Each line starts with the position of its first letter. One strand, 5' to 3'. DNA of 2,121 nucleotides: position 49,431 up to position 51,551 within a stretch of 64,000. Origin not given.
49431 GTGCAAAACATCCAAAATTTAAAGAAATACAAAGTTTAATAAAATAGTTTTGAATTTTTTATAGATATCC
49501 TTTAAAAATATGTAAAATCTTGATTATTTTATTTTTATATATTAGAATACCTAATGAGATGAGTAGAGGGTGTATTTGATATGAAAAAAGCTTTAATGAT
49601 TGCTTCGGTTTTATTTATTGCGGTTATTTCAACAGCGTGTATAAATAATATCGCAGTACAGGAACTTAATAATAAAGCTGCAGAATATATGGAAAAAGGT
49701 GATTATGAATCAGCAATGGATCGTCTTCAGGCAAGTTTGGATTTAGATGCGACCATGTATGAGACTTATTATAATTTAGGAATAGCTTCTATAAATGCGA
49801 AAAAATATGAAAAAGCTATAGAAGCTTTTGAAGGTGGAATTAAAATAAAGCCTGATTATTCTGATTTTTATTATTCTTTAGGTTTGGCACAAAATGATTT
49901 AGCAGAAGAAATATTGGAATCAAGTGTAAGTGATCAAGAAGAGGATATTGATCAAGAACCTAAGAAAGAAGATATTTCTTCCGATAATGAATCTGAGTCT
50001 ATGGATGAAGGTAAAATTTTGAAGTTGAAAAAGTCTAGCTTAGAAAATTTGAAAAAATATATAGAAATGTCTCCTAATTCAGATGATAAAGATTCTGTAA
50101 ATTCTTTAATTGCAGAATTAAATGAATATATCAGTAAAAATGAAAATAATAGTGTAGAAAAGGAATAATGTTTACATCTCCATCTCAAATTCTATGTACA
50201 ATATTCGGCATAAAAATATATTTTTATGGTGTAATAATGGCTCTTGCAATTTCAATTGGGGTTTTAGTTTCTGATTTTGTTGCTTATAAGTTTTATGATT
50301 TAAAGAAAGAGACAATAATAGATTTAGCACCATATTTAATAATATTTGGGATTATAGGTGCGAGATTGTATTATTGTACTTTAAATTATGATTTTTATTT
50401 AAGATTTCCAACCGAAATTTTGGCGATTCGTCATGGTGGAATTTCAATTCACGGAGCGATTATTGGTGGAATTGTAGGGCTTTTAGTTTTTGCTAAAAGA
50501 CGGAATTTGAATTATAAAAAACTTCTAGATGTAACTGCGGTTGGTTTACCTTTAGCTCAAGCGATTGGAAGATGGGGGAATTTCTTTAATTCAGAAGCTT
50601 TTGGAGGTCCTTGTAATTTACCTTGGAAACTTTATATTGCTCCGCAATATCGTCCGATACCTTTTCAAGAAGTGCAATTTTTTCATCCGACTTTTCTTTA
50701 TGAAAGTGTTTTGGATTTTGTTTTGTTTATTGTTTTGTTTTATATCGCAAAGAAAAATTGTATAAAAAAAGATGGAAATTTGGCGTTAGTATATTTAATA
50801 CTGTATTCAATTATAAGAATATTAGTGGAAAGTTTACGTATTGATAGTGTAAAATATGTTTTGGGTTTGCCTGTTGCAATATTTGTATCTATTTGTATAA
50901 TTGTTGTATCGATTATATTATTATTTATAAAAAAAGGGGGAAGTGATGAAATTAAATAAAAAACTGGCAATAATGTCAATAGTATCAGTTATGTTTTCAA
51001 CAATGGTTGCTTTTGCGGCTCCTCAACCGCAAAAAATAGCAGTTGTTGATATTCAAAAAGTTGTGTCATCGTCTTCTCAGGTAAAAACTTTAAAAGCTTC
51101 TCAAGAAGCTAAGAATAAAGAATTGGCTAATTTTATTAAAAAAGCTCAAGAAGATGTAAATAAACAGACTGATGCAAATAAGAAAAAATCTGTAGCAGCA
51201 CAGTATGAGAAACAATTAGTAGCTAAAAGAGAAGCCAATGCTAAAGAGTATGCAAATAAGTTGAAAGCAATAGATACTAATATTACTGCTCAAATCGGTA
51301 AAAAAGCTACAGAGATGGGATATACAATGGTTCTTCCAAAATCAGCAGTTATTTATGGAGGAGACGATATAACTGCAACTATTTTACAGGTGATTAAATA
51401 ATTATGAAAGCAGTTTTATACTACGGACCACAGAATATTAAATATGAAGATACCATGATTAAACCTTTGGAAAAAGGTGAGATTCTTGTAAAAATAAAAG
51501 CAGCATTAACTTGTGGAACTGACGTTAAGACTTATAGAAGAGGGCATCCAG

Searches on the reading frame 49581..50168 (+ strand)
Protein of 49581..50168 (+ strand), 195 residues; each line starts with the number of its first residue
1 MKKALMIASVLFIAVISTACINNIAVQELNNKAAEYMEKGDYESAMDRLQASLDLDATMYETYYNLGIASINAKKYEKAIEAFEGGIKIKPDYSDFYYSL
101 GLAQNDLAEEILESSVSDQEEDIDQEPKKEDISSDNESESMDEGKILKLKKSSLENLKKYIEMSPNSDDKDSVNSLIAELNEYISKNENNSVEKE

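Call 93: search_protein_families(library=pfam, proteins=[window:49581-50168:+], max_evalue=0.001)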
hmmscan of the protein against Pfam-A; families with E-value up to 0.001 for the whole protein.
window:49581-50168:+ (195 aa): 9 families
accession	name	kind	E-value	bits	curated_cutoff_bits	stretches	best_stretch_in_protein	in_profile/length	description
PF13414.12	TPR_11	-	4.3e-14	52.4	26.8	2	75-104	9-38/42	TPR repeat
PF07719.23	TPR_2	-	5.6e-10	39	27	1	61-93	2-34/34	Tetratricopeptide repeat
PF00515.34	TPR_1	-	9.8e-10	38.3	27.8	1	61-93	2-34/34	Tetratricopeptide repeat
PF13181.12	TPR_8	-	6.1e-09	35.8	25.7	1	60-93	1-34/34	Tetratricopeptide repeat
PF14559.12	TPR_19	-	1.1e-07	32.5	25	1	37-96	2-61/68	Tetratricopeptide repeat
PF13432.12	TPR_16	-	4e-06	27.6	32.7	1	33-93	4-64/65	Tetratricopeptide repeat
PF13371.12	TPR_9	-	1e-05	25.9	35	0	36-93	5-62/73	Tetratricopeptide repeat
PF13431.12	TPR_17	-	1.4e-05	25.4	24.4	0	50-81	3-34/34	Tetratricopeptide repeat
PF13428.12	TPR_14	-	0.00011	22.9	23.5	0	62-101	3-42/44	Tetratricopeptide repeat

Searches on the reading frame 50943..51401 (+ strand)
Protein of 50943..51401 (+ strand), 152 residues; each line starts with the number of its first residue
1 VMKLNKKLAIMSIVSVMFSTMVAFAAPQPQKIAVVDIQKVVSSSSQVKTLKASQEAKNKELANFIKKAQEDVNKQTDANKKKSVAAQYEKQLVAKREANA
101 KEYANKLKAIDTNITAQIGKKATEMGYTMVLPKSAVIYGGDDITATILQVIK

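Call 93: search_protein_families(library=pfam, proteins=[window:50943-51401:+], max_evalue=0.001)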
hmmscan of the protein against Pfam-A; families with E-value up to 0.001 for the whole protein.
window:50943-51401:+ (152 aa): 2 families
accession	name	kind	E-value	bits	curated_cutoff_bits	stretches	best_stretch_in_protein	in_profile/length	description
PF03938.19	OmpH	-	3.3e-09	37.5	32.4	1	31-149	1-139/141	Outer membrane protein (OmpH-like)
PF12698.13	ABC2_membrane_3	-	0.00055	19.6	31.6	1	9-107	13-108/347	ABC-2 family transporter protein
